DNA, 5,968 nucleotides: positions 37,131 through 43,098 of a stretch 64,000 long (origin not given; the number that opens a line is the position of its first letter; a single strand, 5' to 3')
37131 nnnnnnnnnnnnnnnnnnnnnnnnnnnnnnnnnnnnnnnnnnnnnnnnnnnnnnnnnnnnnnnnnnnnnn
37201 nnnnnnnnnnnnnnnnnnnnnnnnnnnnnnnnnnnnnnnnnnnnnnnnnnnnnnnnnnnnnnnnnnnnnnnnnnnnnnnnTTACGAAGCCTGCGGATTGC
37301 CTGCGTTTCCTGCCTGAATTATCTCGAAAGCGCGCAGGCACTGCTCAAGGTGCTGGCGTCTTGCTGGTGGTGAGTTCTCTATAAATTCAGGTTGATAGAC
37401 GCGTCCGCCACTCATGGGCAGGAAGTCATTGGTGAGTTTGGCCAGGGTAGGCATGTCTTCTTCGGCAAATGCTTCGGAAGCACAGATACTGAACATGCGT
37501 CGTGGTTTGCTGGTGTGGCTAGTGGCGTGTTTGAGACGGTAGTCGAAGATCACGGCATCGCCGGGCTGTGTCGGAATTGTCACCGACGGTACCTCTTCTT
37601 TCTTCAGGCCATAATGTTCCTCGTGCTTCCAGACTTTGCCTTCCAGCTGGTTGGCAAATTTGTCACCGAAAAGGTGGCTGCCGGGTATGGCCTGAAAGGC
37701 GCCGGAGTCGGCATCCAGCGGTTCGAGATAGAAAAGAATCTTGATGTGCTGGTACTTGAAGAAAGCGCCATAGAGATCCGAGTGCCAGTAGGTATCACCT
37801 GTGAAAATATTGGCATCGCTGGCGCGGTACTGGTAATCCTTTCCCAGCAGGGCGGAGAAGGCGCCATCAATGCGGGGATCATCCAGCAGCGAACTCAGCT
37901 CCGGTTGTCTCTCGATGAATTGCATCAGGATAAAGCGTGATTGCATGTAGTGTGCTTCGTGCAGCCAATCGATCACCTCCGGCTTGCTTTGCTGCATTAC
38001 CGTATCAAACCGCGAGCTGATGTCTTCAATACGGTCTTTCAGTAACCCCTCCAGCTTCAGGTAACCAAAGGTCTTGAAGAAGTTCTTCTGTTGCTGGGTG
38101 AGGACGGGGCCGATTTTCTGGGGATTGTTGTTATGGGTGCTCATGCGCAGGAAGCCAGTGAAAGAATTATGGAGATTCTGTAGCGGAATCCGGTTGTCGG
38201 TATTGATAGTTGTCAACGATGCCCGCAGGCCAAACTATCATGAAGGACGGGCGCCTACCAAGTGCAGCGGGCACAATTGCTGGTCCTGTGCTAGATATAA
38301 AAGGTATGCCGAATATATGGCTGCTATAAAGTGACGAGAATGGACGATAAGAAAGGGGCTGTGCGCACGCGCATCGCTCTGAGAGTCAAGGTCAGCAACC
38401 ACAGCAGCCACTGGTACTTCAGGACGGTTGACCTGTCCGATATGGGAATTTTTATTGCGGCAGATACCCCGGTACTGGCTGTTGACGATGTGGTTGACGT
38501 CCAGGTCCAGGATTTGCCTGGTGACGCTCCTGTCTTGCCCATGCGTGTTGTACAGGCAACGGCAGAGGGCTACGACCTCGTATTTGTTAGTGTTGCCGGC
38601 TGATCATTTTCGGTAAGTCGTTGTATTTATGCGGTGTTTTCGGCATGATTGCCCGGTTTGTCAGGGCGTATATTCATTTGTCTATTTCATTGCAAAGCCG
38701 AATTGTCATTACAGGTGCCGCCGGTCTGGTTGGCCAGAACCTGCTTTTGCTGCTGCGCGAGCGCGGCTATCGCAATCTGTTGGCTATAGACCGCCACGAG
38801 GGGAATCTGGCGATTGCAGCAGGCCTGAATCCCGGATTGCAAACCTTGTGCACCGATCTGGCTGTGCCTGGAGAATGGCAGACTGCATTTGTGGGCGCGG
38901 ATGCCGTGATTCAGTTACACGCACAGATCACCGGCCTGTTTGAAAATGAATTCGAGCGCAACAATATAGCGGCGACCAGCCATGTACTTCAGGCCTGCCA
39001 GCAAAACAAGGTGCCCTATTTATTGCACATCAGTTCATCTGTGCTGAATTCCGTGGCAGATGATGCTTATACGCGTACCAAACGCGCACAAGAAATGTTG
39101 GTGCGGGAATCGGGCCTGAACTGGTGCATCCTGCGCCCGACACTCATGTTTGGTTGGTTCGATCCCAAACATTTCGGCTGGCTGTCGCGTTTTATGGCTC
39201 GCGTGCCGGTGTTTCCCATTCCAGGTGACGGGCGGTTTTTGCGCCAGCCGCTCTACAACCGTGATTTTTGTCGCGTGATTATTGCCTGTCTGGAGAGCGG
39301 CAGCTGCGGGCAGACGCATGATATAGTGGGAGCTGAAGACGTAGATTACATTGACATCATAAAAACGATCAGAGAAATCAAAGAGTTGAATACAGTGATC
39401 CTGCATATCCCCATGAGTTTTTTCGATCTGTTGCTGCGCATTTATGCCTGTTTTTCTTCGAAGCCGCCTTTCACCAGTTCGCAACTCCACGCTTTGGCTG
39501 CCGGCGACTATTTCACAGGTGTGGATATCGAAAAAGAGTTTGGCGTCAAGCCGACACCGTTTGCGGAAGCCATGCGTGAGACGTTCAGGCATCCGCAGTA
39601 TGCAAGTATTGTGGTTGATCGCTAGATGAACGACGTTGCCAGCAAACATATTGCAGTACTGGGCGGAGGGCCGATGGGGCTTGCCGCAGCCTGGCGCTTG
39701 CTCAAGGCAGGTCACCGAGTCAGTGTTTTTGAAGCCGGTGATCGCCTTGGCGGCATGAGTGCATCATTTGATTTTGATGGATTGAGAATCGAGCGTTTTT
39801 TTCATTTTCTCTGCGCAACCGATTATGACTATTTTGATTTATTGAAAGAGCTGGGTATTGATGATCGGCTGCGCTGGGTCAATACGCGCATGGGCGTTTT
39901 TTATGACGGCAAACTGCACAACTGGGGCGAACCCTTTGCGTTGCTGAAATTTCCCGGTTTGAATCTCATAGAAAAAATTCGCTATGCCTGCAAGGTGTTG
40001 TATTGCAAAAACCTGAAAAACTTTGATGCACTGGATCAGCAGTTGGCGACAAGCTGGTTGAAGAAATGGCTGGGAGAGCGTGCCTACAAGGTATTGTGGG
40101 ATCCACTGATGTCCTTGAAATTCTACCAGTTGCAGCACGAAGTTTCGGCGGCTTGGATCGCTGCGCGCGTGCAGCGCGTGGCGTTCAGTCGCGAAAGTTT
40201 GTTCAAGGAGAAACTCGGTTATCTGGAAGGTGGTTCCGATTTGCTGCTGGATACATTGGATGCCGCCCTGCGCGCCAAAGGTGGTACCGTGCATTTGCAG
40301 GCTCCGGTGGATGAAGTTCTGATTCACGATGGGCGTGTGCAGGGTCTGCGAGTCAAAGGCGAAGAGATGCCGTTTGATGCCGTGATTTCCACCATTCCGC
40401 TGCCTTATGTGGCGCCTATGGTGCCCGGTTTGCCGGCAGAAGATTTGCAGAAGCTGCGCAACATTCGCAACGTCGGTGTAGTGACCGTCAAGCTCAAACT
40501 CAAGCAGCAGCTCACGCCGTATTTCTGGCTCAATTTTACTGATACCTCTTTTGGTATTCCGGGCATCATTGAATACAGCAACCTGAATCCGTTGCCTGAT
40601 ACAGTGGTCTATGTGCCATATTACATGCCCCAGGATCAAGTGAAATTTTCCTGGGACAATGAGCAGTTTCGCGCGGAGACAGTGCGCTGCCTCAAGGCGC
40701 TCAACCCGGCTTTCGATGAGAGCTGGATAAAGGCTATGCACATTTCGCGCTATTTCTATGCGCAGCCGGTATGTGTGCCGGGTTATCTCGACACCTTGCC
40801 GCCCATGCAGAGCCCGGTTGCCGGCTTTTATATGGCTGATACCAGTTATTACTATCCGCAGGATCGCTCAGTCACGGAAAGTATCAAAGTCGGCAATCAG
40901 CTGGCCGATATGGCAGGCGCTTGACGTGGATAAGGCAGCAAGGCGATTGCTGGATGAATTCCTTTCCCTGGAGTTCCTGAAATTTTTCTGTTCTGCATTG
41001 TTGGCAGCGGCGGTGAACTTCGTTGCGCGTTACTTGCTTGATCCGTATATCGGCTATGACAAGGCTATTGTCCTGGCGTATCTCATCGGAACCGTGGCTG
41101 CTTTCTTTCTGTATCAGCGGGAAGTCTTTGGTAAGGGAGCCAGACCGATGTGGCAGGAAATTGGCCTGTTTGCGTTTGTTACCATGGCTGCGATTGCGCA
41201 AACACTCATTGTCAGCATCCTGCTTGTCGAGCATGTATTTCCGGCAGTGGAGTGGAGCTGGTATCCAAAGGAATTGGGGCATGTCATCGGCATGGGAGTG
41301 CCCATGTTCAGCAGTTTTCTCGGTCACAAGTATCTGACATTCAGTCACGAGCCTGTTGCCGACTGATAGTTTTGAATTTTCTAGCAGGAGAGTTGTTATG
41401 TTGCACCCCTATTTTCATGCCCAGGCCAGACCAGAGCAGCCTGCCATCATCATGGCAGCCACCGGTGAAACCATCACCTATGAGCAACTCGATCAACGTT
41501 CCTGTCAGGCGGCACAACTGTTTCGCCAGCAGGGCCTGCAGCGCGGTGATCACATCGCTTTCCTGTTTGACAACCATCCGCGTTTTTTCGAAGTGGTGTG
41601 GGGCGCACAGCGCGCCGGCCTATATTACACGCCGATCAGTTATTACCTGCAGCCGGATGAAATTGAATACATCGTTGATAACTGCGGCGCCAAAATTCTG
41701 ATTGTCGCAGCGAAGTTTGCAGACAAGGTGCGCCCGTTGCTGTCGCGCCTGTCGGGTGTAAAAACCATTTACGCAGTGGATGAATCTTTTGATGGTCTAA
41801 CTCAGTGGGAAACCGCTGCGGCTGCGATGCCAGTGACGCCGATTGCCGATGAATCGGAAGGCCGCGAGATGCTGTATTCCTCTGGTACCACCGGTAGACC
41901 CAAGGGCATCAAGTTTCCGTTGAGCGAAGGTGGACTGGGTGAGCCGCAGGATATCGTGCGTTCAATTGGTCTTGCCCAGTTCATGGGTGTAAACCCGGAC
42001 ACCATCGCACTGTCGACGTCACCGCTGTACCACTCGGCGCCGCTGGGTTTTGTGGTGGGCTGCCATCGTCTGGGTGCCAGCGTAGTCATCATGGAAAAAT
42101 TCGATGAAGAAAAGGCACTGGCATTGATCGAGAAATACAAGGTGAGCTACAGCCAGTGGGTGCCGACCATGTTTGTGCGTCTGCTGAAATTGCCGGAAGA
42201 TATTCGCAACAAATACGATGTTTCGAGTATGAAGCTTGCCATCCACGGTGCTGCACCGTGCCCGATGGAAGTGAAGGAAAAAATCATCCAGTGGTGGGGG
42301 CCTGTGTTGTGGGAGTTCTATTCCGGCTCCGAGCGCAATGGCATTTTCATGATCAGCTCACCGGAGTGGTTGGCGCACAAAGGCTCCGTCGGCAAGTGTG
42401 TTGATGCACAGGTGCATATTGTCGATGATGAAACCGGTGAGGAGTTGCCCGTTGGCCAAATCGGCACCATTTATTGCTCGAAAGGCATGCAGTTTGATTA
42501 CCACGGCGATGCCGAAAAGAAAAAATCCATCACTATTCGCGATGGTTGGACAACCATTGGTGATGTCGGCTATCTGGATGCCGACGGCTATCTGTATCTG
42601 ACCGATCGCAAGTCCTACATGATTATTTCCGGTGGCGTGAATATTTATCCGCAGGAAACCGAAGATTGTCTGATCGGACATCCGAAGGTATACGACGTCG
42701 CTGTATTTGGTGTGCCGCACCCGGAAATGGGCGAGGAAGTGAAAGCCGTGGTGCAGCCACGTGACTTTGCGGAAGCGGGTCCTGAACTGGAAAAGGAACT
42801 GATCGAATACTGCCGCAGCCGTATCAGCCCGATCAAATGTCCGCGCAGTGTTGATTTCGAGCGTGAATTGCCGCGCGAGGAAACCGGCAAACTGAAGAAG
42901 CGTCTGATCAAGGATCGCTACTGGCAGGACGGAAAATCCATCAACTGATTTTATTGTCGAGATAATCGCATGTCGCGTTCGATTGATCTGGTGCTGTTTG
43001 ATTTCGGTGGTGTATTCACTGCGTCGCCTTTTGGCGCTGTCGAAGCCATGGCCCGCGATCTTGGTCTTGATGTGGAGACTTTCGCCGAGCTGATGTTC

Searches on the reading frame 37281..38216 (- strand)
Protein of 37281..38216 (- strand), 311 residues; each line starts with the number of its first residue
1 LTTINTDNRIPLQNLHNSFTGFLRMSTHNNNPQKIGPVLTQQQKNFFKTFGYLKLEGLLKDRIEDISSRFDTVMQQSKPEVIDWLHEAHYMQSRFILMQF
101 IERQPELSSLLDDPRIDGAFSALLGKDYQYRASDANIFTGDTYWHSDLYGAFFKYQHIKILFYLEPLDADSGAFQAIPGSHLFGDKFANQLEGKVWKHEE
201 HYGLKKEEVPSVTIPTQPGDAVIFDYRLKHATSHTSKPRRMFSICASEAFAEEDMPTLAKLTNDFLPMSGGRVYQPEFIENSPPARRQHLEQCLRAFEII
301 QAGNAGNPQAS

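Call 47: search_protein_families(library=pfam, proteins=[window:37281-38216:-], max_evalue=0.001)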
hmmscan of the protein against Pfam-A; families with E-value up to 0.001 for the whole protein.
window:37281-38216:- (311 aa): 1 family
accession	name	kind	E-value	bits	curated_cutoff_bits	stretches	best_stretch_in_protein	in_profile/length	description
PF05721.19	PhyH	-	2.1e-15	58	22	1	48-241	2-213/213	Phytanoyl-CoA dioxygenase (PhyH)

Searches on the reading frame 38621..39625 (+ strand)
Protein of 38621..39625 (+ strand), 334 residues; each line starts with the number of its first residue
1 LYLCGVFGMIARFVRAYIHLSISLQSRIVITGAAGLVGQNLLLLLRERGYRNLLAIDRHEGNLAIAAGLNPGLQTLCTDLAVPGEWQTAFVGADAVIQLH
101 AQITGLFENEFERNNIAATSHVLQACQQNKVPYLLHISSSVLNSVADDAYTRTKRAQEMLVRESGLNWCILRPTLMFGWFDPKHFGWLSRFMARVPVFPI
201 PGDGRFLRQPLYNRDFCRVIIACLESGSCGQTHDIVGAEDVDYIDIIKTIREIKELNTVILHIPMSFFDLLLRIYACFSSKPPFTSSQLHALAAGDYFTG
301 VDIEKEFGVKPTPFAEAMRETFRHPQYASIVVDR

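Call 47: search_protein_families(library=pfam, proteins=[window:38621-39625:+], max_evalue=0.001)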
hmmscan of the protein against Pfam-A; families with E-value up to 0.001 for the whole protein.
window:38621-39625:+ (334 aa): 6 families
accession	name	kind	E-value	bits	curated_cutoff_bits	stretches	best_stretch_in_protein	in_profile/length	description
PF01370.27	Epimerase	-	5.2e-19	69.1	20.9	1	28-229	1-230/240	NAD dependent epimerase/dehydratase family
PF13460.12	NAD_binding_10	-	1.5e-12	48.2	27.2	1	32-174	1-144/184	NAD(P)H-binding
PF01073.25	3Beta_HSD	-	1.3e-11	44.5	22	1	29-160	1-156/280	3-beta hydroxysteroid dehydrogenase/isomerase family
PF07993.18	NAD_binding_4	-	2.2e-08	34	20.1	0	148-192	175-220/258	Male sterility protein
PF04321.23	RmlD_sub_bind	-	2.4e-06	27.3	27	1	27-179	2-154/287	RmlD substrate binding domain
PF02719.21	Polysacc_synt_2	-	0.00027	20.7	20.2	0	28-162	1-150/293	Polysaccharide biosynthesis protein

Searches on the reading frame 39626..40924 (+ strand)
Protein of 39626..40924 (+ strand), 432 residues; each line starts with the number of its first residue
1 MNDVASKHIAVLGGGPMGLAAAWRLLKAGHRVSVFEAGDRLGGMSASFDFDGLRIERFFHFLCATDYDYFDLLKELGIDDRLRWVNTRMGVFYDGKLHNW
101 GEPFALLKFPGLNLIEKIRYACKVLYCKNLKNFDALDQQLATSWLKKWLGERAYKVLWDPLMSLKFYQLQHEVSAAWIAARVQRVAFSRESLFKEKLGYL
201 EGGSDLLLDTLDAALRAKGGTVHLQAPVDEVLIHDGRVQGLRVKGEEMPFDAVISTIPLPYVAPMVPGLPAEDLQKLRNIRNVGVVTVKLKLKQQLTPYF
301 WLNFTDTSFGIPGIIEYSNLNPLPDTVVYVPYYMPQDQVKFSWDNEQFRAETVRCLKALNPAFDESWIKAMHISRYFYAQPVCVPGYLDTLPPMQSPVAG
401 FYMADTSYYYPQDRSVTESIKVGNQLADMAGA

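Call 47: search_protein_families(library=pfam, proteins=[window:39626-40924:+], max_evalue=0.001)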
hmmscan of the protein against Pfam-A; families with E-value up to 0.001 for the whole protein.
window:39626-40924:+ (432 aa): 8 families
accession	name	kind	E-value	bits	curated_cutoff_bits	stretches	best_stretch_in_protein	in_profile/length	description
PF01593.30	Amino_oxidase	-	2.2e-37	129.8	19.8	1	18-406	3-418/443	Flavin containing amine oxidoreductase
PF13450.12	NAD_binding_8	-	6.9e-14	52.3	21.9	1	11-75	1-67/68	NAD(P)-binding Rossmann-like domain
PF01266.30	DAO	-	1.2e-11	45.2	27.9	1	9-45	2-39/353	FAD dependent oxidoreductase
PF12831.13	FAD_oxidored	-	1.5e-06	28.2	27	1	9-46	2-39/416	FAD dependent oxidoreductase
PF00890.30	FAD_binding_2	-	2.4e-05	24.1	20.4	0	9-46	2-39/414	FAD binding domain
PF07992.20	Pyr_redox_2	-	3.2e-05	23.9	26.1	1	6-42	142-178/291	Pyridine nucleotide-disulphide oxidoreductase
PF03486.20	HI0933_like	-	4.4e-05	23.5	50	0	8-42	2-36/244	HI0933-like protein Rossmann domain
PF00070.33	Pyr_redox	-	0.00047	21.1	22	0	8-42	1-35/82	Pyridine nucleotide-disulphide oxidoreductase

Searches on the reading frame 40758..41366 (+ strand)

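Call 47: search_protein_families(library=pfam, proteins=[window:40758-41366:+], max_evalue=0.001)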
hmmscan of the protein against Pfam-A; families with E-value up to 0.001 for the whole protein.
window:40758-41366:+ (202 aa): 1 family
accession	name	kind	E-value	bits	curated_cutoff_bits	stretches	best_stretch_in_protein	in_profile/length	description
PF04138.20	GtrA_DPMS_TM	-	3.9e-12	46.8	26.1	1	75-195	1-117/117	GtrA/DPMS, transmembrane domain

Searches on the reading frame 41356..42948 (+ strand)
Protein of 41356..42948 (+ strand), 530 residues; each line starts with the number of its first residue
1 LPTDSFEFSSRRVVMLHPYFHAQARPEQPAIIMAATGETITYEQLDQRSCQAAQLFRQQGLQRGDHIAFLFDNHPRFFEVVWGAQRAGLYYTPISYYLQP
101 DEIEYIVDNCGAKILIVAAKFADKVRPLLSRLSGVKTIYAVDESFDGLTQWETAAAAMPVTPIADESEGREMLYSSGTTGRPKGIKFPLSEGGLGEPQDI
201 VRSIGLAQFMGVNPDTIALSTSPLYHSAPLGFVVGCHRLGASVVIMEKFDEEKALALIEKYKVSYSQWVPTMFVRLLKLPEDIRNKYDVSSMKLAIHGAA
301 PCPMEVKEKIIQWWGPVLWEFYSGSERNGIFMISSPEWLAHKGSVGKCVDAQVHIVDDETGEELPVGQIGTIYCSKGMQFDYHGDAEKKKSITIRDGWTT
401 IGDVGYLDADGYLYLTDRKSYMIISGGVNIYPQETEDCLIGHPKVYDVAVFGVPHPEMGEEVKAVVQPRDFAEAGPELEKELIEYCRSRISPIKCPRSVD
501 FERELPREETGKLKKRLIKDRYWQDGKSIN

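Call 47: search_protein_families(library=pfam, proteins=[window:41356-42948:+], max_evalue=0.001)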
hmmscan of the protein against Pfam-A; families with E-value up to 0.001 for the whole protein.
window:41356-42948:+ (530 aa): 2 families
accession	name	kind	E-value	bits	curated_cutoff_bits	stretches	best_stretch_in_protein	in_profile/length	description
PF00501.34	AMP-binding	-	3.5e-64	217.4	29.9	1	21-375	4-375/384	AMP-binding enzyme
PF13193.12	AMP-binding_C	-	1.5e-17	64.7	24.5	1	434-512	1-76/76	AMP-binding enzyme C-terminal domain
